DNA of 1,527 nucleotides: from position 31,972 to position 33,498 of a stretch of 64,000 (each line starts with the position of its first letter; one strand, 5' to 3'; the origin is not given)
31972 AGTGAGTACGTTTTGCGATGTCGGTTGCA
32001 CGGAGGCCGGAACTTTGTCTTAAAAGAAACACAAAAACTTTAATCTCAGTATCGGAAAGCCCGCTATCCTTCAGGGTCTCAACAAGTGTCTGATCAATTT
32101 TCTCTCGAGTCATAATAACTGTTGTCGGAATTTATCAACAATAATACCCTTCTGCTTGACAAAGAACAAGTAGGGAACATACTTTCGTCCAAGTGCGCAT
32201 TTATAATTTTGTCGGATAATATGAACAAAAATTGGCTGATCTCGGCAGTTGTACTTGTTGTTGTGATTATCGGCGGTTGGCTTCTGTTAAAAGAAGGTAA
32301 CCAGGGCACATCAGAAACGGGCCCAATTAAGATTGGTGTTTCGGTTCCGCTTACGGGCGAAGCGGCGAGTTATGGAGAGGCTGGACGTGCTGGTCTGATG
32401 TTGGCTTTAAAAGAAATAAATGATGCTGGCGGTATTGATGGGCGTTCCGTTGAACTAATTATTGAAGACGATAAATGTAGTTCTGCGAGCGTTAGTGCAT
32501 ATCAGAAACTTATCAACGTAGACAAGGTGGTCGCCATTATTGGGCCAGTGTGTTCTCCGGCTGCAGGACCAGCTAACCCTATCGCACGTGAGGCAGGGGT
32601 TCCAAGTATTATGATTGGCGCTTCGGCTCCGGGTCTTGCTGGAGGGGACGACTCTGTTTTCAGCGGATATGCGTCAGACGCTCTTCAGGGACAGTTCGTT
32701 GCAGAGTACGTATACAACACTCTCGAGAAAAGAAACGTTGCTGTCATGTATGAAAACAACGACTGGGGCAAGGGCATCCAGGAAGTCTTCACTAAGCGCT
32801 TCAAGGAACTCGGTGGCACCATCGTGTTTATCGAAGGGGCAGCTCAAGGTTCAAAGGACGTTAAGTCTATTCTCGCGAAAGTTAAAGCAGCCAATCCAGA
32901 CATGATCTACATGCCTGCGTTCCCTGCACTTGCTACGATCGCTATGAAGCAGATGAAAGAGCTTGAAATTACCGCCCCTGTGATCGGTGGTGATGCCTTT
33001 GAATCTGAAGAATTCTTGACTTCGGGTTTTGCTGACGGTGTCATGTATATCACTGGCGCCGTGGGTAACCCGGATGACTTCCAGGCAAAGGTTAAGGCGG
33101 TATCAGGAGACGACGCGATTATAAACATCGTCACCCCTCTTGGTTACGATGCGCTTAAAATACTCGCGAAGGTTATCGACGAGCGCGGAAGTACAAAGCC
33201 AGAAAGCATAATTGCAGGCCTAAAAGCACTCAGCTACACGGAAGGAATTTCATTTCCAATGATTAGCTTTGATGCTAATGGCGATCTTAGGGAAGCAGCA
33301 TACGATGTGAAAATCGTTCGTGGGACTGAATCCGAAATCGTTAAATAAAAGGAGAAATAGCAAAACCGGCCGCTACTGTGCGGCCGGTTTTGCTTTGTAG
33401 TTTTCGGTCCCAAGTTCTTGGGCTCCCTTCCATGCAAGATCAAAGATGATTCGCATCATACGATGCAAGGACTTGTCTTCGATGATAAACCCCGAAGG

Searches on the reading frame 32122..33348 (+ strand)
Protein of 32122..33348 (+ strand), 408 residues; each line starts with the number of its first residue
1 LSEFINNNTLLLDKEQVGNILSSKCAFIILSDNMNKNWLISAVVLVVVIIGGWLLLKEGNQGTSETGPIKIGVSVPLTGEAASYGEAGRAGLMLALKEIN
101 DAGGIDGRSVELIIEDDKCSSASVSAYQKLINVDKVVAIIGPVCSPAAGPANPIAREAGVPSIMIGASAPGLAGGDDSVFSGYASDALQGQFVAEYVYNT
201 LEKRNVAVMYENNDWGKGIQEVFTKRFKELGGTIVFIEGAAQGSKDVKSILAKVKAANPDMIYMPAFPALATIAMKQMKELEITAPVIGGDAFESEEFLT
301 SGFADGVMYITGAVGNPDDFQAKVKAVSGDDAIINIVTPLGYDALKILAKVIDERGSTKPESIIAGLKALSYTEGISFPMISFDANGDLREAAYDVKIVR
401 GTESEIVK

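Call 4: search_protein_families(library=pfam, proteins=[window:32122-33348:+], max_evalue=0.01)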
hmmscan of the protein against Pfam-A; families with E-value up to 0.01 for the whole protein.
window:32122-33348:+ (408 aa): 4 families
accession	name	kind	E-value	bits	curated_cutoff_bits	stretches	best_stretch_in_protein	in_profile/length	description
PF13458.12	Peripla_BP_6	-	2.4e-55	189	31.7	1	68-399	1-339/343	Periplasmic binding protein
PF01094.35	ANF_receptor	-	6.5e-24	85.1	25.4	1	94-396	8-347/353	Receptor family ligand binding region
PF13433.12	Peripla_BP_5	-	6.9e-16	58.7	27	1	69-366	1-305/363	Periplasmic binding protein domain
PF04348.19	LppC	-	0.0034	16.5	28.8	1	67-239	217-382/563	LppC putative lipoprotein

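Call 36: search_solved_structures(query=window:32221-33348:+, max_evalue=1e-10)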
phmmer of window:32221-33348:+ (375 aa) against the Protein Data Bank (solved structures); distinct sequences matched with E-value up to 1e-10: 21.
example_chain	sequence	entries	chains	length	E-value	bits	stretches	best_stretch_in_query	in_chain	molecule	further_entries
4gnr_A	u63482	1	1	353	9.8e-38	133.5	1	30-368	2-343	ABC transporter substrate-binding protein-branched chain amino acid transport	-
4n0q_A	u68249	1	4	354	7.9e-31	110.7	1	35-363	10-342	Leu/Ile/Val-binding protein homolog 3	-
1usg_A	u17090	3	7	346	2.8e-27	99.1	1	36-358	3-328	LEUCINE-SPECIFIC BINDING PROTEIN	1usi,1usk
2lbp_A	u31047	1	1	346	3.9e-27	98.6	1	36-358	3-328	LEUCINE-BINDING PROTEIN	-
3td9_A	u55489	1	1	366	6e-27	98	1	36-366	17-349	Branched chain amino acid ABC transporter, periplasmic amino acid-binding protein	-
4nqr_A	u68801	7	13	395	4.5e-25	91.8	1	30-276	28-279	Amino acid/amide ABC transporter substrate-binding protein, HAAT family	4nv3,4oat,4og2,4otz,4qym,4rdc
3ipc_A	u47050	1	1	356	1.6e-24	90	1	37-361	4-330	ABC transporter, substrate binding protein (Amino acid)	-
3ip5_A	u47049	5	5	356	1.7e-24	89.9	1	37-361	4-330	ABC transporter, substrate binding protein (Amino acid)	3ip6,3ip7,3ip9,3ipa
1z15_A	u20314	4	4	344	2e-24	89.7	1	36-258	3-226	Leu/Ile/Val-binding protein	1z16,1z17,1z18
4obb_A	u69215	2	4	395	2.1e-24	89.6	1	30-275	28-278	Amino acid/amide ABC transporter substrate-binding protein, HAAT family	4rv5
2liv_A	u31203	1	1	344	7.4e-24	87.8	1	36-258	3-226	LEUCINE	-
8z0g_A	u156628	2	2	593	3.3e-23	85.6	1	42-257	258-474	Leu/Ile/Val-binding protein,Leu/Ile/Val-binding protein,mNeonGreen | NeIle,Leu/Ile/Val-binding protein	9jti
3hut_A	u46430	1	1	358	5.3e-19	71.8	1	37-338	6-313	putative branched-chain amino acid ABC transporter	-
4mlc_A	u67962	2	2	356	3.2e-16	62.7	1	38-355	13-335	Extracellular ligand-binding receptor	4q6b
8q52_A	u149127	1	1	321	3.4e-16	62.6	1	36-357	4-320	Leucine-specific-binding protein,Chemotaxis protein CheY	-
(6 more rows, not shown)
